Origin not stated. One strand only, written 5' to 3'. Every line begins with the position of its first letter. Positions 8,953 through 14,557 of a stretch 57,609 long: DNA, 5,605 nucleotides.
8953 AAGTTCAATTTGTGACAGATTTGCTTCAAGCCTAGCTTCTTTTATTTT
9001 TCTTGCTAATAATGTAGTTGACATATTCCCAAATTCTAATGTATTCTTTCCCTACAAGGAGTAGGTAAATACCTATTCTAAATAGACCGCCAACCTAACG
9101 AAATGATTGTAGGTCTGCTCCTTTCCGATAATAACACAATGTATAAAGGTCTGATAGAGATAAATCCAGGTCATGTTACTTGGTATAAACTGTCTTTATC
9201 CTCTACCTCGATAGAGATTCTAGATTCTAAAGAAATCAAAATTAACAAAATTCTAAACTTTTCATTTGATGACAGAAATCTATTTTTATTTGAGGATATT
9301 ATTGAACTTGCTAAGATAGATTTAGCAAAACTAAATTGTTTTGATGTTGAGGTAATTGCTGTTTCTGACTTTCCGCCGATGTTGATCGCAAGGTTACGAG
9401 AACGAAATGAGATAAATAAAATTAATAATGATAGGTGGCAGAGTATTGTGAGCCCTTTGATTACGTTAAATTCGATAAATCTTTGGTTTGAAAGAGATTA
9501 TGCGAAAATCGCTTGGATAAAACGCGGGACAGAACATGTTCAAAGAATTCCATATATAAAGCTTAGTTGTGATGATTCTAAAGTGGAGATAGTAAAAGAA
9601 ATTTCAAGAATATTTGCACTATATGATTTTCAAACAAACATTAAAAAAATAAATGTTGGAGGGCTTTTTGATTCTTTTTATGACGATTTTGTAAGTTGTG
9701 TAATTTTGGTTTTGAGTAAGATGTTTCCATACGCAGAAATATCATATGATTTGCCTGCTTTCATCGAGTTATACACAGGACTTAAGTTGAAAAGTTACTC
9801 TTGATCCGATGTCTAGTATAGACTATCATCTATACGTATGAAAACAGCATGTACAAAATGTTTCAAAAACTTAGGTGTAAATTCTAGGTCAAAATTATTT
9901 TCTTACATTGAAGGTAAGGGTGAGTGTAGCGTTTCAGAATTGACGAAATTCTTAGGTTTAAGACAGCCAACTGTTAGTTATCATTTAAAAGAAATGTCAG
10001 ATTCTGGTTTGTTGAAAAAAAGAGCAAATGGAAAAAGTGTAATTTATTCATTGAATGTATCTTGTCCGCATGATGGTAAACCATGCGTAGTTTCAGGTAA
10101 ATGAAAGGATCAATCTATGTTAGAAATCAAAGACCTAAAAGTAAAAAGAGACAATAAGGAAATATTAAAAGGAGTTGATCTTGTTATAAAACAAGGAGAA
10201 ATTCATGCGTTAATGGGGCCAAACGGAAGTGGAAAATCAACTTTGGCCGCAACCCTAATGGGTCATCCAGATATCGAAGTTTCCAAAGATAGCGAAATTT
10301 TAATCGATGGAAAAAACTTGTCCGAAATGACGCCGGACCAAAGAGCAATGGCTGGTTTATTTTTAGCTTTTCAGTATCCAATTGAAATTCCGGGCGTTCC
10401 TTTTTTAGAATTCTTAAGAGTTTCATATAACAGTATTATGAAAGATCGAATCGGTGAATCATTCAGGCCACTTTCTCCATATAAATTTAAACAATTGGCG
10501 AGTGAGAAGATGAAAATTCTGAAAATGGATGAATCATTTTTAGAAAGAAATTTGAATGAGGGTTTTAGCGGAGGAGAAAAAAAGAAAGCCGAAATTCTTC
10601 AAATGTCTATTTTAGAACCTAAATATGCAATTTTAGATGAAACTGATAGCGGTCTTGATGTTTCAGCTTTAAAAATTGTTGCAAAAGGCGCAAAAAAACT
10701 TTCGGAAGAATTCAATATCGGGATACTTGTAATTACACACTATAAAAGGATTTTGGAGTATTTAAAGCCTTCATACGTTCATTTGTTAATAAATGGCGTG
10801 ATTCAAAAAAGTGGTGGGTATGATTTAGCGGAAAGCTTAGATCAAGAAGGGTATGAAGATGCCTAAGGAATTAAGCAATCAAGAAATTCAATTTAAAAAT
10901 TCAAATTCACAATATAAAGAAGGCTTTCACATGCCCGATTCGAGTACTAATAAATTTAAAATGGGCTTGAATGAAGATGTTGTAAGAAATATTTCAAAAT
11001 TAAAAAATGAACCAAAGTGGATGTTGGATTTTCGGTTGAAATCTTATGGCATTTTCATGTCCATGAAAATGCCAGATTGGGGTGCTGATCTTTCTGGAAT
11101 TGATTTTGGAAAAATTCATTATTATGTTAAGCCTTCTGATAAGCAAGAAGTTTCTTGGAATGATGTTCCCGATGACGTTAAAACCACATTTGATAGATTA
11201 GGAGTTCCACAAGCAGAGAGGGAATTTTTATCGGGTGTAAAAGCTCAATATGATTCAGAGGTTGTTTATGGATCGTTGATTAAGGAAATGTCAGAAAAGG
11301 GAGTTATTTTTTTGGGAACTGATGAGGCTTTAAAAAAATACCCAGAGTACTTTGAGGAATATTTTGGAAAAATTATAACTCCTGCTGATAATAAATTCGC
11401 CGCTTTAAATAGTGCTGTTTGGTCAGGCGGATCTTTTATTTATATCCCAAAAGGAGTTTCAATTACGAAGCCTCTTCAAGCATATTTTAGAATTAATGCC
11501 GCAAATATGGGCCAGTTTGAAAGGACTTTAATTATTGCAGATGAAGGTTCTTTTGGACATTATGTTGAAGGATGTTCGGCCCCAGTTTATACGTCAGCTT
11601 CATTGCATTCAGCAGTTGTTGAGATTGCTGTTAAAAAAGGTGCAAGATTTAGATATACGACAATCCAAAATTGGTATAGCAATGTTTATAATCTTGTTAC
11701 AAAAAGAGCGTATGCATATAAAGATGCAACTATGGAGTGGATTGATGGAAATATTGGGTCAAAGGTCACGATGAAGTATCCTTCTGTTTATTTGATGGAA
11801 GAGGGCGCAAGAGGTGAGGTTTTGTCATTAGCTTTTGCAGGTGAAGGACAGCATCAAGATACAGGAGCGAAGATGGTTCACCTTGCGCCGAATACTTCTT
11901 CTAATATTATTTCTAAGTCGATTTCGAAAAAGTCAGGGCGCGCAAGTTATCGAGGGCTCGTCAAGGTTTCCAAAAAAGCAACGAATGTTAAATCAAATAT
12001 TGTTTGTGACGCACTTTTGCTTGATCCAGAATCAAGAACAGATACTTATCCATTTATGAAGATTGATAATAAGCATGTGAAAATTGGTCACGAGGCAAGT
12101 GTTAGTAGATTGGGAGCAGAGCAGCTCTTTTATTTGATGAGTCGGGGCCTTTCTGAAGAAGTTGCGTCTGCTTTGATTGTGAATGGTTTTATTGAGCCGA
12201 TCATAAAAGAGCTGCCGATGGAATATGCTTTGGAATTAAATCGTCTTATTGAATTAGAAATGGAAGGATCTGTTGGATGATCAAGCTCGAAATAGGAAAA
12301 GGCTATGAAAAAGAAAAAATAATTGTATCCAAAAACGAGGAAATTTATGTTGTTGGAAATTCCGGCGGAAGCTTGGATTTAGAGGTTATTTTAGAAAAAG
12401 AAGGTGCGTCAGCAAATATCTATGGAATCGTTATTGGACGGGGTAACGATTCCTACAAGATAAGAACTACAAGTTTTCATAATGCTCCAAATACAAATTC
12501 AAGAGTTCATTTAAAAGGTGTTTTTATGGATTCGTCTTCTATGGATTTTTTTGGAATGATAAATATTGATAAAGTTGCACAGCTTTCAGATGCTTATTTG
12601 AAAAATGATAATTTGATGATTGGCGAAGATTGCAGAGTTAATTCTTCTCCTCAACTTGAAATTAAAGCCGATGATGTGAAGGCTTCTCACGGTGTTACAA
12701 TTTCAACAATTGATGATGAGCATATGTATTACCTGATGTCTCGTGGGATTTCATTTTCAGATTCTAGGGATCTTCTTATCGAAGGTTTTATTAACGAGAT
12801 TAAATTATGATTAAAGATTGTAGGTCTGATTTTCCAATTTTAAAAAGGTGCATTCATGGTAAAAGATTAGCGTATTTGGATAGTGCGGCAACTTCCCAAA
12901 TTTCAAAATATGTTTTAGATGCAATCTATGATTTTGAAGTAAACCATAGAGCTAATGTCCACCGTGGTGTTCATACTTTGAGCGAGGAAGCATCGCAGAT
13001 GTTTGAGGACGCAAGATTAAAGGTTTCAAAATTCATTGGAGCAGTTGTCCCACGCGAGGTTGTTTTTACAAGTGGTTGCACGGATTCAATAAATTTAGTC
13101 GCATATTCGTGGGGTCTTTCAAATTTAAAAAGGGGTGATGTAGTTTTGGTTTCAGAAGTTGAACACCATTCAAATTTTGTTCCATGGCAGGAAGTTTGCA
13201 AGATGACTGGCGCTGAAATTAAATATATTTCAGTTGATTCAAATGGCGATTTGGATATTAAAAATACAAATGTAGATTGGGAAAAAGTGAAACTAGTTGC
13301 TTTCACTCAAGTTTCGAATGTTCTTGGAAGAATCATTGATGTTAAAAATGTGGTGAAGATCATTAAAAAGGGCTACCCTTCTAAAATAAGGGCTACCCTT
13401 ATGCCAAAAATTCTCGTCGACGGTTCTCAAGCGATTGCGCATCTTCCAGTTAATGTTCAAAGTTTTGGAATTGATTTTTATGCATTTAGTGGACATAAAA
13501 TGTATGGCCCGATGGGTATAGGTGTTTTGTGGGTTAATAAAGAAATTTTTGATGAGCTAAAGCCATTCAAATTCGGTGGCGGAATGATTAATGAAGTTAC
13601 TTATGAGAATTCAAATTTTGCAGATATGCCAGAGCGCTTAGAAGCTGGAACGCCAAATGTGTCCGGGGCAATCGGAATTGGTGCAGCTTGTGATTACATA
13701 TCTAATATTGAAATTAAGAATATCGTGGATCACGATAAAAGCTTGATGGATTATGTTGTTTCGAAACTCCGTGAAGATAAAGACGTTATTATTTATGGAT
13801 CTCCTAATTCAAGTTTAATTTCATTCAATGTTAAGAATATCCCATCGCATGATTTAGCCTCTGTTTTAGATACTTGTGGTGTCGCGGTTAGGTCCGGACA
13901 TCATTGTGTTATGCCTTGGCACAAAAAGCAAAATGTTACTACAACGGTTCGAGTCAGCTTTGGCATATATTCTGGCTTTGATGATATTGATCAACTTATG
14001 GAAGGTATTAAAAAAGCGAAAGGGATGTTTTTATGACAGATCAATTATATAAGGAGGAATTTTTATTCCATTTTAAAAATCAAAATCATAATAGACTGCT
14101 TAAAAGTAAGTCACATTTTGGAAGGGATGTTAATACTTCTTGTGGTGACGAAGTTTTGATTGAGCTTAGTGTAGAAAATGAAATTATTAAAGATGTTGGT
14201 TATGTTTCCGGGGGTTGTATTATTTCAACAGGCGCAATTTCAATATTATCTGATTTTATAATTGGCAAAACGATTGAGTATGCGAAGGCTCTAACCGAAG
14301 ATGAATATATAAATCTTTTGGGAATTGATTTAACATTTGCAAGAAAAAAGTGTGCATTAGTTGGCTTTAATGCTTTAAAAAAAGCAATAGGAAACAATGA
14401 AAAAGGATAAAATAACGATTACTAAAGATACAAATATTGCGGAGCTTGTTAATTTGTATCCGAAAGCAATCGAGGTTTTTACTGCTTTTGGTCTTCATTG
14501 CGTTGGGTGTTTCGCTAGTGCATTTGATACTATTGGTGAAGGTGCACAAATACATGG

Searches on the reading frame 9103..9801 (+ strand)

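Call 6: search_protein_families(library=pfam, proteins=[window:9103-9801:+], max_evalue=0.001)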
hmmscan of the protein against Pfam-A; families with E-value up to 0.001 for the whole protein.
window:9103-9801:+ (233 aa): 0 families

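Call 8: search_protein_families(library=pfam, proteins=[window:9103-9801:+], max_evalue=5)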
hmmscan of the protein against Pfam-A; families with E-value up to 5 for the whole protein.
window:9103-9801:+ (233 aa): 2 families
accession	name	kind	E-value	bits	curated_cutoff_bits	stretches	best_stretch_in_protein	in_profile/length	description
PF10271.14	Tmp39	-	0.067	12.6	28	1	113-202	172-252/422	Putative transmembrane protein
PF02440.21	Adeno_E3_CR1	-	0.12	12.7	26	1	21-63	24-65/95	Adenovirus E3 region protein CR1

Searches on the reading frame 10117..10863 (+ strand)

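Call 6: search_protein_families(library=pfam, proteins=[window:10117-10863:+], max_evalue=0.001)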
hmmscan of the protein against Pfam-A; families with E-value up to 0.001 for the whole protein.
window:10117-10863:+ (249 aa): 5 families
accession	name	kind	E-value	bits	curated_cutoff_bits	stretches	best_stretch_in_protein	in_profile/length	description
PF00005.33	ABC_tran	-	4.7e-19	69.8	25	1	17-176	1-135/137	ABC transporter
PF02463.25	SMC_N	-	1.6e-07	31.4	40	1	28-214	25-203/220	RecF/RecN/SMC N terminal domain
PF03193.22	RsgA_GTPase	-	0.00014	22.2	30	1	7-67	87-146/174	RsgA GTPase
PF13555.12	AAA_29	-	0.00071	19.7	27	0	19-44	14-39/61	P-loop containing region of AAA domain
PF13481.12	AAA_25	-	0.0008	19.5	27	0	22-48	28-54/195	AAA domain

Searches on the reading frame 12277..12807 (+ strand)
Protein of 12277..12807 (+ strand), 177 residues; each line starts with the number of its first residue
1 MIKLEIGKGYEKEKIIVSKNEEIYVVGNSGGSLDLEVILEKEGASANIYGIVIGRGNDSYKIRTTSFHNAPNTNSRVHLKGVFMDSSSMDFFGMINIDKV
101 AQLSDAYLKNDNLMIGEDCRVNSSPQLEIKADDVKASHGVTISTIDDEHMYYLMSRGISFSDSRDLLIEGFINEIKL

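Call 7: search_protein_families(library=pfam, proteins=[window:12277-12807:+], max_evalue=0.001)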
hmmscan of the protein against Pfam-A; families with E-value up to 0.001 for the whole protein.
window:12277-12807:+ (177 aa): 1 family
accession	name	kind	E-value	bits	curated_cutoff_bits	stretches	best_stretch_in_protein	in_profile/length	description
PF01458.23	SUFBD_core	-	1.5e-45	155.9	27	1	33-171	94-232/232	SUF system FeS cluster assembly, SufBD core domain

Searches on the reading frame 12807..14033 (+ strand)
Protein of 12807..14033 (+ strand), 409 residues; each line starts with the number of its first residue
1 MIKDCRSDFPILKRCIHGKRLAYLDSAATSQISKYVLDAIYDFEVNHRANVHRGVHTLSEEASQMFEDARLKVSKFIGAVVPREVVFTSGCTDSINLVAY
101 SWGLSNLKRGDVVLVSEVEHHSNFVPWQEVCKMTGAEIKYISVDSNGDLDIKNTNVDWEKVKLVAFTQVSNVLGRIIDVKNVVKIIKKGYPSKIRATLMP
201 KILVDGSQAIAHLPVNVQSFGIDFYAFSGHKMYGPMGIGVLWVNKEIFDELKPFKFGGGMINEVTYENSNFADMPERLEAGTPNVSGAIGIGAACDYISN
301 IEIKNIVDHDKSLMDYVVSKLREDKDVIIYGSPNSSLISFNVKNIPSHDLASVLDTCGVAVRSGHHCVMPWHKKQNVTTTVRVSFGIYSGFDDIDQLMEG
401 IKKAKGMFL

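Call 7: search_protein_families(library=pfam, proteins=[window:12807-14033:+], max_evalue=0.001)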
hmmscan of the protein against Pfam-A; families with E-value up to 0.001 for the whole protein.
window:12807-14033:+ (409 aa): 2 families
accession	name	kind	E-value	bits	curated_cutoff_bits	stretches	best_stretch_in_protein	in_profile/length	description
PF00266.25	Aminotran_5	-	1e-125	420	21.5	1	23-397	2-371/371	Aminotransferase class-V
PF00155.27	Aminotran_1_2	-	4.8e-07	29.7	19.7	1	68-186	46-172/361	Aminotransferase class I and II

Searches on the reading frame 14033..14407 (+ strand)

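Call 7: search_protein_families(library=pfam, proteins=[window:14033-14407:+], max_evalue=0.001)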
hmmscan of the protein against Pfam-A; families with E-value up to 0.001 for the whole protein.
window:14033-14407:+ (125 aa): 1 family
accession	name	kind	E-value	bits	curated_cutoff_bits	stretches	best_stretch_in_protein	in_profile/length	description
PF01592.21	NifU_N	-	1.2e-16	61.5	22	1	6-121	2-119/127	NifU-like N terminal domain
